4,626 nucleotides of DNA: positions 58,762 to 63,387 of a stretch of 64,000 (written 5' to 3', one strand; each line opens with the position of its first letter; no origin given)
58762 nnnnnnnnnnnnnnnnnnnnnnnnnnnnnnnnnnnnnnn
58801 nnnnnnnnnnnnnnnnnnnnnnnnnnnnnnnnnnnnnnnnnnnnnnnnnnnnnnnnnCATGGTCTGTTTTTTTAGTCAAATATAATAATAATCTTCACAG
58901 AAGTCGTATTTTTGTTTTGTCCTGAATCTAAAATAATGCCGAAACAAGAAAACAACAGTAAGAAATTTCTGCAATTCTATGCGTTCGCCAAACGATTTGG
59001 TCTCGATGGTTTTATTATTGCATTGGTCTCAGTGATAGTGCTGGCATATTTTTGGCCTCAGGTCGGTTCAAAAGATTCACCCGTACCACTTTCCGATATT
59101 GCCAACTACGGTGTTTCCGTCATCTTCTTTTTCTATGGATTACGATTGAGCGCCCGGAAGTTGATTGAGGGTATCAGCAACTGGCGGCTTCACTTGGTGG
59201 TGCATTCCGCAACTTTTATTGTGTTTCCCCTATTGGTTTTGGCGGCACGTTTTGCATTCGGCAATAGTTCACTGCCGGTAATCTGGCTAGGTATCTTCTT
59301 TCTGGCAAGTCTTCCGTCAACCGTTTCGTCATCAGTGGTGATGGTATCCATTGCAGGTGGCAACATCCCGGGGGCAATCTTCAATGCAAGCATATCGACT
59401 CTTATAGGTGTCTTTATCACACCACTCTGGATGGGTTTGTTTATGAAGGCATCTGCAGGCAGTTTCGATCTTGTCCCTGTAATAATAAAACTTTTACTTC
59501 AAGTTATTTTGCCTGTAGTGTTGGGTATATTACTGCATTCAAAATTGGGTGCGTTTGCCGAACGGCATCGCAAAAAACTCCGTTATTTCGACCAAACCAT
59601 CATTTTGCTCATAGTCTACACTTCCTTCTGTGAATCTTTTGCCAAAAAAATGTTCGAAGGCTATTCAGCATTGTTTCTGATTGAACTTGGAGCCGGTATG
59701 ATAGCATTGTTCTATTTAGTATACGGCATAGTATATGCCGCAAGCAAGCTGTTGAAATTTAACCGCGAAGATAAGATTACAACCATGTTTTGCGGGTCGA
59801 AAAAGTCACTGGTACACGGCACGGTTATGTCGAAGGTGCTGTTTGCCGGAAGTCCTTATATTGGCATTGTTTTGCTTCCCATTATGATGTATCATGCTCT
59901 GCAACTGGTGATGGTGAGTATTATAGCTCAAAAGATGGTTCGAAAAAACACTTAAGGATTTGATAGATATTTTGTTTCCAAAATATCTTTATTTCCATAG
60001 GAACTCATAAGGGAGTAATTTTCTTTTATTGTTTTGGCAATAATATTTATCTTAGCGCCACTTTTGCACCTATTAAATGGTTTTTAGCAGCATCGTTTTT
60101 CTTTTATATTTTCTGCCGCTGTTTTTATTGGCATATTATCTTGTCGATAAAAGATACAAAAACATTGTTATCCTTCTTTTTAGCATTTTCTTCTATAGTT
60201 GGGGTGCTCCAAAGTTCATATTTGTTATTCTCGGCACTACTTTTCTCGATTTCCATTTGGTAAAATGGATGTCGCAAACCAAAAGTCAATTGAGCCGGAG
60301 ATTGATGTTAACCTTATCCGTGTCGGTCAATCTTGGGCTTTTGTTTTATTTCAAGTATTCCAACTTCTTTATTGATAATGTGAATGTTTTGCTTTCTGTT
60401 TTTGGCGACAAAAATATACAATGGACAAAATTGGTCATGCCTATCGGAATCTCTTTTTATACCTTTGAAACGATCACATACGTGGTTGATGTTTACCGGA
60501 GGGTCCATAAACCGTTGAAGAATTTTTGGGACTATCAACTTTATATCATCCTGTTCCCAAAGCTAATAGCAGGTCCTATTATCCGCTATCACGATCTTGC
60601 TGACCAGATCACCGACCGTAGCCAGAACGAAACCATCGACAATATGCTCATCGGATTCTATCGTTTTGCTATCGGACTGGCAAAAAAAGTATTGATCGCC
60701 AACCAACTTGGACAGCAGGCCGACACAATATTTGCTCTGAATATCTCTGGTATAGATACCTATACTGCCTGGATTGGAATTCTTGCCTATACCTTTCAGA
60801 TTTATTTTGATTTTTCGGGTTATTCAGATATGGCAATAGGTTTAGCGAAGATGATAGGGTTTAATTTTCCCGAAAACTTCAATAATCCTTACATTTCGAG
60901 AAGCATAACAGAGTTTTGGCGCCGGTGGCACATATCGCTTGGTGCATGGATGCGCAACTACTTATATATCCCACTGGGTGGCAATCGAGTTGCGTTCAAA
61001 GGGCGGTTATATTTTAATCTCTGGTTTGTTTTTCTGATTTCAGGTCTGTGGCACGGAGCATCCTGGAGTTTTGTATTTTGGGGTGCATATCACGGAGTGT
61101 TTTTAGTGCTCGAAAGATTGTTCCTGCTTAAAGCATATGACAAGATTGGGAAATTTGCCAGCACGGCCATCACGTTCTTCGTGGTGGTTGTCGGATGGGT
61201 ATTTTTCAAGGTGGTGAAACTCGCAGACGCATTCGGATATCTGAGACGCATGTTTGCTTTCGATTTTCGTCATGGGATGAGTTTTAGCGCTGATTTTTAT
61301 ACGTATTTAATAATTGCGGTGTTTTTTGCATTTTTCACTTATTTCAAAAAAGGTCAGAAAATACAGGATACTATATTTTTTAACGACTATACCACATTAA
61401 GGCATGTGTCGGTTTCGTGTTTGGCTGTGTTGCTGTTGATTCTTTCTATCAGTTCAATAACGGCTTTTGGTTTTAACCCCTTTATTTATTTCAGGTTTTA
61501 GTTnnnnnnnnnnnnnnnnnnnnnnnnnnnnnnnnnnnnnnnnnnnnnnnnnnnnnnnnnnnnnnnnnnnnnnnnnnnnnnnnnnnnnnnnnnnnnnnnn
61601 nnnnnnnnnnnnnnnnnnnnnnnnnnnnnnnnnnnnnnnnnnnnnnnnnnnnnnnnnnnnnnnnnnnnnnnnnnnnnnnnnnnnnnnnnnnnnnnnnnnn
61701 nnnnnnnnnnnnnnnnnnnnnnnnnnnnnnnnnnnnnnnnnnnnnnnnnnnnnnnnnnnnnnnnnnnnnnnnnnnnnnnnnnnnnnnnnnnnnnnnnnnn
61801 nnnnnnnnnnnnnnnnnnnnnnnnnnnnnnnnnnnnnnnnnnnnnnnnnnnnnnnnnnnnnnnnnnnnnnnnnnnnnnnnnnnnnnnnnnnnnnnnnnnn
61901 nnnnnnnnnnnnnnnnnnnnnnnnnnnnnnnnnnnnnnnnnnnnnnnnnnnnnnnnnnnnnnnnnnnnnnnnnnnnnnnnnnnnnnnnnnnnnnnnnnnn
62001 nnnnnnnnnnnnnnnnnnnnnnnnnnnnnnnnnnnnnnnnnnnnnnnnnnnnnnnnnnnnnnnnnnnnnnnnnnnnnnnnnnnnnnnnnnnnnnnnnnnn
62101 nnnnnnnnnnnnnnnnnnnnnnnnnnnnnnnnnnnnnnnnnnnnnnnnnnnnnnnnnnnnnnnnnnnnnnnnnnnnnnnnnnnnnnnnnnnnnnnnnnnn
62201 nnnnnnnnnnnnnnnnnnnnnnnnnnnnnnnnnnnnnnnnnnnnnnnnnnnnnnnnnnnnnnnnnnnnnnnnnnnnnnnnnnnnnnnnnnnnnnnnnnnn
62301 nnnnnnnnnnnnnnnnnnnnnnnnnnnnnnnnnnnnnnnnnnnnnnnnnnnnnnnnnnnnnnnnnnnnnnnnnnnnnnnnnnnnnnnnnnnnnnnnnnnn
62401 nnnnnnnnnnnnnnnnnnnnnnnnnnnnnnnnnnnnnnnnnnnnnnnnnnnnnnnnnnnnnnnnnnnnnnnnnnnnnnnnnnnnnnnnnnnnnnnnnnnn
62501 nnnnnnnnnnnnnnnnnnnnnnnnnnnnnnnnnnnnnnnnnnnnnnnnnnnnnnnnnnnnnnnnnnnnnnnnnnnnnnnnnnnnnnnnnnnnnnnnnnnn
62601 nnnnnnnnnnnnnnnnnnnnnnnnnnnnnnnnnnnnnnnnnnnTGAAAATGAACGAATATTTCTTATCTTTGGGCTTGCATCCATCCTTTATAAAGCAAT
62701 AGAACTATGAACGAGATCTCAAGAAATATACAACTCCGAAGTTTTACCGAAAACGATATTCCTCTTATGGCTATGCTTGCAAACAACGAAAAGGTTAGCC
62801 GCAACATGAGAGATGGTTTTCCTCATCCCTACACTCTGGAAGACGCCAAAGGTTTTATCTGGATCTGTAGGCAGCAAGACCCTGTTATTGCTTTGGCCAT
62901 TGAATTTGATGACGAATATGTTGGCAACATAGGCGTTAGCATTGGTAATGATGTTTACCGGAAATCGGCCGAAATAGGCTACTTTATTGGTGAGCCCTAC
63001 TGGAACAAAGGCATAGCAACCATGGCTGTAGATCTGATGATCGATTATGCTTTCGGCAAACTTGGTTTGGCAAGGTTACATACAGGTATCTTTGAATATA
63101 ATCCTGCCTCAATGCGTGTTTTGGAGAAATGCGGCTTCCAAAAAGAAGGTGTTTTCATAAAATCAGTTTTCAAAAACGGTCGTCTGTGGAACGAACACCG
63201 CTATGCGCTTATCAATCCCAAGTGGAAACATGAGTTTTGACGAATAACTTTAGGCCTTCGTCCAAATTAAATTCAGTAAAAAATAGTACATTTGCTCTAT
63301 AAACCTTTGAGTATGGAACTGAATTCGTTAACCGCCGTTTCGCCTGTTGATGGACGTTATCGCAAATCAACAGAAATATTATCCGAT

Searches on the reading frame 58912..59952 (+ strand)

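Call 9: search_protein_families(library=ncbifam, proteins=[window:58912-59952:+], max_evalue=0.00001)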
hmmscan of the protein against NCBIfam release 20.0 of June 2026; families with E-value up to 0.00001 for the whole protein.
window:58912-59952:+ (347 aa): 1 family
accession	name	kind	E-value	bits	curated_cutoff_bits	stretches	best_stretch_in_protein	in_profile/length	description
NF047939.1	PantTportPanS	equivalog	2.6e-08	33.8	400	1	60-255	29-220/299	ketopantoate/pantoate/pantothenate transporter PanS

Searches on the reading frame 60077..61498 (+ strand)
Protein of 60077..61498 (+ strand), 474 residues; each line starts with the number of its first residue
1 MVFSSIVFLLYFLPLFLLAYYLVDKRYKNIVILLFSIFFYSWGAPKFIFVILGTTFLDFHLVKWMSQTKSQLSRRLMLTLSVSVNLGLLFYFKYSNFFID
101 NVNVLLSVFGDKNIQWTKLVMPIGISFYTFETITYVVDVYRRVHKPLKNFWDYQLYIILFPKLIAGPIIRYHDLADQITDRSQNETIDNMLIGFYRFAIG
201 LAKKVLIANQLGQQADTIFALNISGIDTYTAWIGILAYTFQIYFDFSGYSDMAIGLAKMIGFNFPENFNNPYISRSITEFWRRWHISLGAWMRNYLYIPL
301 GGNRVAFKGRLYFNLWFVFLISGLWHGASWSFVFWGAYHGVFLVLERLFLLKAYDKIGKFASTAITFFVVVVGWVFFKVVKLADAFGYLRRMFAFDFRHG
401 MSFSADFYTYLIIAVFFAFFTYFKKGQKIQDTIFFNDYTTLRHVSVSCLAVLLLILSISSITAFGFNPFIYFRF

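Call 9: search_protein_families(library=ncbifam, proteins=[window:60077-61498:+], max_evalue=0.00001)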
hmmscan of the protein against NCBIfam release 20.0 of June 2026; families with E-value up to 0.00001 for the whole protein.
window:60077-61498:+ (474 aa): 1 family
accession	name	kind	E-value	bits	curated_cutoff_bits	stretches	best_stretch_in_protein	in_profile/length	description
TIGR04091.1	LTA_dltB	equivalog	2.6e-47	161.9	375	1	7-377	11-376/380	D-alanyl-lipoteichoic acid biosynthesis protein DltB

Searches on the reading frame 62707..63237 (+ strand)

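Call 9: search_protein_families(library=ncbifam, proteins=[window:62707-63237:+], max_evalue=0.00001)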
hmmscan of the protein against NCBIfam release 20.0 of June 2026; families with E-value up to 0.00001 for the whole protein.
window:62707-63237:+ (177 aa): 7 families
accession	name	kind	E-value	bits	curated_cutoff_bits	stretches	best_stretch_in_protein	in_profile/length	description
NF011709.0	PRK15130.1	equivalog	2.7e-13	50.1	218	1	6-175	5-171/186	spermidine N1-acetyltransferase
TIGR03585.1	PseH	equivalog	1.6e-11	44.5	93.1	1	9-162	2-151/156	UDP-4-amino-4,6-dideoxy-N-acetyl-beta-L-altrosamine N-acetyltransferase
NF033693.0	AAC_6p_Ie_fam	exception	2e-09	37.8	340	1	3-145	3-154/179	AAC(6')-Ie family aminoglycoside N-acetyltransferase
NF000507.1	AAC_6p_Ie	exception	1.7e-07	31.4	450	1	1-145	1-154/201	aminoglycoside N-acetyltransferase AAC(6')-Ie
NF007527.0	PRK10140.1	equivalog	8.4e-07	29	236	1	57-160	48-152/162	N-acetyltransferase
NF040503.1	resist_ArsN1a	equivalog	9.1e-07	28.8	170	1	57-159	46-148/159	arsinothricin resistance N-acetyltransferase ArsN1 family A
NF007539.0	PRK10151.1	equivalog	2.7e-06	27.1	184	1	65-169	72-175/179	50S ribosomal protein L7/L12-serine acetyltransferase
